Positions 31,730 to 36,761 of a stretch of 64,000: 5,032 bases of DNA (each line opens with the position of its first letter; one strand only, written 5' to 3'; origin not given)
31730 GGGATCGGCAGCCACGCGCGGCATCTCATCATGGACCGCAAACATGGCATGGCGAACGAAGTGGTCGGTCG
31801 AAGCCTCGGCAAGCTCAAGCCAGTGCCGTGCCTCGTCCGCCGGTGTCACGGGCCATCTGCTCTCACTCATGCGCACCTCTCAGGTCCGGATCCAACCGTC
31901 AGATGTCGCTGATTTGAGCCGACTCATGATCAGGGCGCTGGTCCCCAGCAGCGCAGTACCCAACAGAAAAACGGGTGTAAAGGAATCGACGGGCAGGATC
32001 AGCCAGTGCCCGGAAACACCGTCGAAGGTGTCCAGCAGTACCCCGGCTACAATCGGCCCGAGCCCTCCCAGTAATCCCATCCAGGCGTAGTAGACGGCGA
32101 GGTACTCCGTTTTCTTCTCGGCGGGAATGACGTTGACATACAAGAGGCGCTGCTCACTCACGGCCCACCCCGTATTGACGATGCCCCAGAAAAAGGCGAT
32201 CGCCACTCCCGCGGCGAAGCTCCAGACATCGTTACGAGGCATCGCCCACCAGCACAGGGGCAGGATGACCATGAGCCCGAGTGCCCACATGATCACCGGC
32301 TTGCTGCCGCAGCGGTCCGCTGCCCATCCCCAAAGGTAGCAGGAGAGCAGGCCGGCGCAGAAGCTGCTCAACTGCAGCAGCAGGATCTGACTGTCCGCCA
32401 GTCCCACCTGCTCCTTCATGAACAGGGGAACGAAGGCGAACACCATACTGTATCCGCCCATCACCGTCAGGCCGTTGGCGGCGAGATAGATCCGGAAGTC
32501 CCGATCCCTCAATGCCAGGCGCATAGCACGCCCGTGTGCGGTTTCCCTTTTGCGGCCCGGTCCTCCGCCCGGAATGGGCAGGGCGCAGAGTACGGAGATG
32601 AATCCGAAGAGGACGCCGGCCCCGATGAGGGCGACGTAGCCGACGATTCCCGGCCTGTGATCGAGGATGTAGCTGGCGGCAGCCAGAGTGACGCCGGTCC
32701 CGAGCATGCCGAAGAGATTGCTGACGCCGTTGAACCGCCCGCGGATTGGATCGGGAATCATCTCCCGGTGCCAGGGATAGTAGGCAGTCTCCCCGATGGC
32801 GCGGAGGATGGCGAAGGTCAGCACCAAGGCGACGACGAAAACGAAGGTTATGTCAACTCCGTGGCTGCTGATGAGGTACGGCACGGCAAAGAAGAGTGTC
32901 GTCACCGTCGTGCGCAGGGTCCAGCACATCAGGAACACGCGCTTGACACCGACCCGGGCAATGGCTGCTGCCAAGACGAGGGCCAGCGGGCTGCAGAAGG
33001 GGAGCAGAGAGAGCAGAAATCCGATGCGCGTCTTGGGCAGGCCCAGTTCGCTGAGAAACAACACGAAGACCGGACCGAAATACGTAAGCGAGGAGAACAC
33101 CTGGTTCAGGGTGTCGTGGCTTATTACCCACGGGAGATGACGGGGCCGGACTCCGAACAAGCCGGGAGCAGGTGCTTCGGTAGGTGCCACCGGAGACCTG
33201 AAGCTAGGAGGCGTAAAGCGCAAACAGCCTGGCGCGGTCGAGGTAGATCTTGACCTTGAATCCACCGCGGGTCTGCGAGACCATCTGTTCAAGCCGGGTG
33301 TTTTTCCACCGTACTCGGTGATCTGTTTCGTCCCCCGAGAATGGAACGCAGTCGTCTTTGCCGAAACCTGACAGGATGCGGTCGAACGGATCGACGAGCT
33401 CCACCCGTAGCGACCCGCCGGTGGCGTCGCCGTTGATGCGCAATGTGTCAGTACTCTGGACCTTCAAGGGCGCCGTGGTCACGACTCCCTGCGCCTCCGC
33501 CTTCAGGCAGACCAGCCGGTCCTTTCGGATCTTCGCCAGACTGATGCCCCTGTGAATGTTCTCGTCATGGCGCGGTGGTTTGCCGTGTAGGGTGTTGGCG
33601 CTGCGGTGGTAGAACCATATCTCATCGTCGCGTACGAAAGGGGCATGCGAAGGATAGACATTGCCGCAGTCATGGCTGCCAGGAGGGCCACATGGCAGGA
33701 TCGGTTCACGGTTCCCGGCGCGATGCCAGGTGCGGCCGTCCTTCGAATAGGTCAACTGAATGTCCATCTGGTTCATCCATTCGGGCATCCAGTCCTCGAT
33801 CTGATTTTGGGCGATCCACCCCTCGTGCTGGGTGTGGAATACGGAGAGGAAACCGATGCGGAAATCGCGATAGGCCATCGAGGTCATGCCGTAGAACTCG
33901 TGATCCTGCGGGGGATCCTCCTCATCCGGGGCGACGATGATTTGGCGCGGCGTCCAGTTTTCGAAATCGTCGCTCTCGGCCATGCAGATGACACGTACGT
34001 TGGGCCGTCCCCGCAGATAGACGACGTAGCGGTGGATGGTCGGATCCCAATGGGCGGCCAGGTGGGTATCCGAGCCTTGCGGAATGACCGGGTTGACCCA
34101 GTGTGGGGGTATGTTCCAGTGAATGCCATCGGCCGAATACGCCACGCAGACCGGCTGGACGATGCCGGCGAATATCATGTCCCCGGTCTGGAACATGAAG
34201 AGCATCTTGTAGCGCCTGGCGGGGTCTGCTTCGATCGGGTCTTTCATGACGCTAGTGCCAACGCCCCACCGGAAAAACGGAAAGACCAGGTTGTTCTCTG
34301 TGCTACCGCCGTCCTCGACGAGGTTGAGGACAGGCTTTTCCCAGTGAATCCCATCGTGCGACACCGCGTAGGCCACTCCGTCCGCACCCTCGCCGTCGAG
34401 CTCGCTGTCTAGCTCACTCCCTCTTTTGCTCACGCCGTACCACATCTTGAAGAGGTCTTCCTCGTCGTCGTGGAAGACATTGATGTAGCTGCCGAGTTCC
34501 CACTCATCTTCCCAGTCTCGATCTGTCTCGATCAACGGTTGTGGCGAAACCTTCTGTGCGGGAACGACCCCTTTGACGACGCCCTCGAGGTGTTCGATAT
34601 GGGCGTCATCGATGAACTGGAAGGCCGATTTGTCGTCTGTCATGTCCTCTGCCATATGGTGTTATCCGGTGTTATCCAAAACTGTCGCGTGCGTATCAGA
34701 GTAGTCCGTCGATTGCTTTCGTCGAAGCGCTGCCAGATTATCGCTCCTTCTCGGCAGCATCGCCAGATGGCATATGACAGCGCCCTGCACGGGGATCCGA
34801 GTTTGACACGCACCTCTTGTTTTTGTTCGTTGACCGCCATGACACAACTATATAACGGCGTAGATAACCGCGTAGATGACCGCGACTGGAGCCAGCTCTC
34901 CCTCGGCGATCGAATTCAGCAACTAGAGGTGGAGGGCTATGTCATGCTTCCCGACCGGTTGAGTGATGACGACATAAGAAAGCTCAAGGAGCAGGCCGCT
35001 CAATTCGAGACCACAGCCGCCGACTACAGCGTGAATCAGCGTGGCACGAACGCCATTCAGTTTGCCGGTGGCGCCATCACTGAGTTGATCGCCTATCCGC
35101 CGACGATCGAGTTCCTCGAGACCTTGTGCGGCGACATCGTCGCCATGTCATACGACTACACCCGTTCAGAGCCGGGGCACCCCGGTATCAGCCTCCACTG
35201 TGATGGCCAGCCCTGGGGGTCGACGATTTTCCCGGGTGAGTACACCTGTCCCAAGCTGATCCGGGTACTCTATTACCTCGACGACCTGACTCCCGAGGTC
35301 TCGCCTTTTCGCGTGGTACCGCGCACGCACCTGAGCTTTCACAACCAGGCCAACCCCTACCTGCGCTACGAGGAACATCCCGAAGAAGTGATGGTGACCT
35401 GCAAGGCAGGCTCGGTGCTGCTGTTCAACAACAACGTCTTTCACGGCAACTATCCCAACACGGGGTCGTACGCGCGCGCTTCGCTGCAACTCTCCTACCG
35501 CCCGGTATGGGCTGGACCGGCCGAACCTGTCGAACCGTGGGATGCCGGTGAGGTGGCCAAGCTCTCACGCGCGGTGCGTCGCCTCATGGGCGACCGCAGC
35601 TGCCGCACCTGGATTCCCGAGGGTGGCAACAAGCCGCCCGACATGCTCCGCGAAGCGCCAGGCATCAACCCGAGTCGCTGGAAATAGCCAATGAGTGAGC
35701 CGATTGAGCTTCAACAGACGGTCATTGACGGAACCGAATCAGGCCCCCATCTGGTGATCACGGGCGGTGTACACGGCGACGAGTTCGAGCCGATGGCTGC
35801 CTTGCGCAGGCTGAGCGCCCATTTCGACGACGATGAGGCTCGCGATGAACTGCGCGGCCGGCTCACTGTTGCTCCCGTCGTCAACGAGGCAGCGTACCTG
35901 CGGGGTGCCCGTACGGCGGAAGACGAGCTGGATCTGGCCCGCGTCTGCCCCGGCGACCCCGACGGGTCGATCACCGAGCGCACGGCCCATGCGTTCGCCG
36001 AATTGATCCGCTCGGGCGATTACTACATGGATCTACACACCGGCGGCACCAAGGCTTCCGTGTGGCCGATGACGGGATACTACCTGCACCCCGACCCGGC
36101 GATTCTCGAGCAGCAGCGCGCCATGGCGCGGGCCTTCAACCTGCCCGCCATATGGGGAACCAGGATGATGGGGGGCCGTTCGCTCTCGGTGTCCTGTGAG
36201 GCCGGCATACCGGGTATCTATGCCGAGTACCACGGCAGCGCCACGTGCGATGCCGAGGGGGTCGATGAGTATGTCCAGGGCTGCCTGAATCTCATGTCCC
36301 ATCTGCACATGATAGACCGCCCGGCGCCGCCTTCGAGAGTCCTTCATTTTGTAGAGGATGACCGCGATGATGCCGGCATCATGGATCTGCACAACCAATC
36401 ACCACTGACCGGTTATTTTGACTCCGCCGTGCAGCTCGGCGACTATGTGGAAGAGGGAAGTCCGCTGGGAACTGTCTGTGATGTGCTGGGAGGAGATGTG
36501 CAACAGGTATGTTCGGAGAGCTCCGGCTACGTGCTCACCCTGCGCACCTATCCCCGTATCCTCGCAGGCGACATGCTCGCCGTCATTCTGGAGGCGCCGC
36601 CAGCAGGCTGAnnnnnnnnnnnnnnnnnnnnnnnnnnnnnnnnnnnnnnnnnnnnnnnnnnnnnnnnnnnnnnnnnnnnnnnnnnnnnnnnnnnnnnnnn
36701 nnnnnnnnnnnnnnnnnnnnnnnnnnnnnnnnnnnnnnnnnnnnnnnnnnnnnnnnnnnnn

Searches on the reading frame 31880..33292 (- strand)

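Call 7: search_protein_families(library=pfam, proteins=[window:31880-33292:-], max_evalue=0.01)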
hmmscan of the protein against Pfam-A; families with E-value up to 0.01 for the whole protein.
window:31880-33292:- (470 aa): 4 families
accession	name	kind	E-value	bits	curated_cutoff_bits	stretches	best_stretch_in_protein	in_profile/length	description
PF07690.21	MFS_1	-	4.6e-23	82.1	33.4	1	68-413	11-347/347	Major Facilitator Superfamily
PF13347.12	MFS_2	-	2.1e-13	50.1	27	1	115-424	65-385/427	MFS/sugar transport protein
PF12832.13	MFS_1_like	-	6.3e-06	25.9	25.2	1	66-424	12-366/373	MFS_1 like family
PF11700.14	ATG22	-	2e-05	23.9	24.1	1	254-424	275-449/482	Vacuole effluxer Atg22 like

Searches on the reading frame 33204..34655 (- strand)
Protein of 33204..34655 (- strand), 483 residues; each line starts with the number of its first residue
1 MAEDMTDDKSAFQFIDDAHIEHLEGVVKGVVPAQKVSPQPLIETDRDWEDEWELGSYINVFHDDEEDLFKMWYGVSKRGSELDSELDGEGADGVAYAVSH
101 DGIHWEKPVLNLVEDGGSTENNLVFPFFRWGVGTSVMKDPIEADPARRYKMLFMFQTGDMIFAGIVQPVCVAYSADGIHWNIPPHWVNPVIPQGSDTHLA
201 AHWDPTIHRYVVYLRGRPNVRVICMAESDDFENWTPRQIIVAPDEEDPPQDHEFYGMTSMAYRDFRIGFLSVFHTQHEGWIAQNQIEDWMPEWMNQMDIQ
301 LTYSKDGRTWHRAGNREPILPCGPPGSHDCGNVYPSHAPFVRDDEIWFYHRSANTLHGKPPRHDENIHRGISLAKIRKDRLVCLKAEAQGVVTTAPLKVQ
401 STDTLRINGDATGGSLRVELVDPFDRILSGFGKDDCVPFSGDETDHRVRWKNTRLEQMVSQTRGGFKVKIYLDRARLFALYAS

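Call 7: search_protein_families(library=pfam, proteins=[window:33204-34655:-], max_evalue=0.01)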
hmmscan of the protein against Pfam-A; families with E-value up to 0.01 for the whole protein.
window:33204-34655:- (483 aa): 1 family
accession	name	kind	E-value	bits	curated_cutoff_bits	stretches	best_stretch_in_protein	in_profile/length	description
PF00251.26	Glyco_hydro_32N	-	0.0026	17.8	22.1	1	97-241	43-176/307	Glycosyl hydrolases family 32 N-terminal domain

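Call 9: search_protein_families(library=ncbifam, proteins=[window:33204-34655:-], max_evalue=0.01)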
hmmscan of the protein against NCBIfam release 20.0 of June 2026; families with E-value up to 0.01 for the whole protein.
window:33204-34655:- (483 aa): 1 family
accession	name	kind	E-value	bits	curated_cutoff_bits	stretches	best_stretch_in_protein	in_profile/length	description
NF052550.1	BManbPhaseBMBP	equivalog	6.2e-06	25.8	450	1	34-247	5-189/296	beta-1,2-mannobiose phosphorylase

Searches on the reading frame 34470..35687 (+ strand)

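Call 7: search_protein_families(library=pfam, proteins=[window:34470-35687:+], max_evalue=0.01)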
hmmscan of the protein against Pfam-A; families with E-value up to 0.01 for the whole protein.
window:34470-35687:+ (405 aa): 2 families
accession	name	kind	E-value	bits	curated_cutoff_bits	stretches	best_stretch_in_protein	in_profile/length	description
PF05721.19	PhyH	-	3.2e-12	47.6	22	1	156-336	5-211/213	Phytanoyl-CoA dioxygenase (PhyH)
PF13759.12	2OG-FeII_Oxy_5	-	0.0017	19.1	27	1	285-339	44-98/101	Putative 2OG-Fe(II) oxygenase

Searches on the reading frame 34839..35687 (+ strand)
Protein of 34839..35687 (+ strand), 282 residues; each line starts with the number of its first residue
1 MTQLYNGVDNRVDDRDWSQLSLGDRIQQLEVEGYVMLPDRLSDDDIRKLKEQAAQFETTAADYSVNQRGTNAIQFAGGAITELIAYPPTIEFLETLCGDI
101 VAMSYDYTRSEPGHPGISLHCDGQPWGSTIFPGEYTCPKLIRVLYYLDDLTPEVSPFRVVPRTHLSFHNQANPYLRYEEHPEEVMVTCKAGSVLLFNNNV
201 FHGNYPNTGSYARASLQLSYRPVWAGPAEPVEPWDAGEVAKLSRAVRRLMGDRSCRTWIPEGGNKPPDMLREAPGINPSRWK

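Call 82: search_solved_structures(query=window:34839-35687:+, max_evalue=1)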
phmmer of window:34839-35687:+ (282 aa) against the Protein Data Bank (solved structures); distinct sequences matched with E-value up to 1: 11.
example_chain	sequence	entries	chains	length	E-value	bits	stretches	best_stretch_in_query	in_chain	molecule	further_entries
5nch_A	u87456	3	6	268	7.5e-05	25.4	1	177-233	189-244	Leucine hydroxylase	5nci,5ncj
4mhr_A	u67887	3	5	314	0.0019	20.8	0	184-223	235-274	Ectoine hydroxylase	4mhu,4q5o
5m0t_A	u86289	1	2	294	0.0056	19.3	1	99-229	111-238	Alpha-ketoglutarate-dependent non-heme iron oxygenase EasH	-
3emr_A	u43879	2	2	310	0.01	18.4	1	186-242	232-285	EctD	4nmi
7vbq_B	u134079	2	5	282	0.013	18.1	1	110-229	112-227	Fe(II)/(alpha)ketoglutarate-dependent dioxygenase TlxI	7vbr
5zm2_A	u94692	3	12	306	0.48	12.9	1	136-266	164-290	Dioxygenase andA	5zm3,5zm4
7wpy_A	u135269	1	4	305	0.51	12.8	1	137-266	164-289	Dioxygenase andA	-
7fcb_C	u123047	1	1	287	0.61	12.6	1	141-255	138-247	2-oxoglutarate/Fe(II)-dependent dioxygenase SptF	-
7eyr_C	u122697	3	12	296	0.7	12.4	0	141-255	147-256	2-oxoglutarate/Fe(II)-dependent dioxygenase SptF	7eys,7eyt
7eyu_B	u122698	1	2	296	0.7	12.4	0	141-255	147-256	2-oxoglutarate/Fe(II)-dependent dioxygenase SptF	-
7eyw_C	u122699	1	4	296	0.74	12.3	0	141-255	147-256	2-oxoglutarate/Fe(II)-dependent dioxygenase SptF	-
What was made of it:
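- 34839..36611 (+): PhyH-4 (34839-35687), followed after 3 bp by an AstE/AspA-family deacylase (35691-36611). The pair is divergent from PROP4. Nearest solved protein for PhyH-4 is leucine hydroxylase, 7.5e-5 (call 82).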

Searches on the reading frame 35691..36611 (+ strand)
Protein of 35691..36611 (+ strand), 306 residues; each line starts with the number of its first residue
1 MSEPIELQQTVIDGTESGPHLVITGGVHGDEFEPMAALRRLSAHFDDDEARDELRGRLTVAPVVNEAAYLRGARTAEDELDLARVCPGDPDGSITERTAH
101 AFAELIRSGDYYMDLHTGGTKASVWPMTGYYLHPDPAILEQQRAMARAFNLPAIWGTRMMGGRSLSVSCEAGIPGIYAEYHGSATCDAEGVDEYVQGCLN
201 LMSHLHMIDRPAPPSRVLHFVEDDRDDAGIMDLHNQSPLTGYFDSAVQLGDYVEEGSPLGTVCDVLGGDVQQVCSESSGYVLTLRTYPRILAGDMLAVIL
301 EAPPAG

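Call 7: search_protein_families(library=pfam, proteins=[window:35691-36611:+], max_evalue=0.01)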
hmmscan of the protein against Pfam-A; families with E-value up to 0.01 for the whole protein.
window:35691-36611:+ (306 aa): 1 family
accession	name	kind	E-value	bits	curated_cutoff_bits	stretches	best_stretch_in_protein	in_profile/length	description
PF24827.1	AstE_AspA_cat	-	1.2e-21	77.5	25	1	18-205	2-192/192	Succinylglutamate desuccinylase/Aspartoacylase catalytic domain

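Call 87: search_protein_families(library=ncbifam, proteins=[window:35691-36611:+], max_evalue=0.001)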
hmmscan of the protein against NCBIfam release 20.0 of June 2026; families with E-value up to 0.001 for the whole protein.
window:35691-36611:+ (306 aa): 1 family
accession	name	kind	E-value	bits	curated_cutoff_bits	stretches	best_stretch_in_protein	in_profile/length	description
TIGR02994.1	ectoine_eutE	equivalog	4.3e-24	85.1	402.7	1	11-299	41-324/325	N(2)-acetyl-L-2,4-diaminobutanoate deacetylase DoeB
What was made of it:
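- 34839..36611 (+): Sub-threshold DoeB-like hit (call 87).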
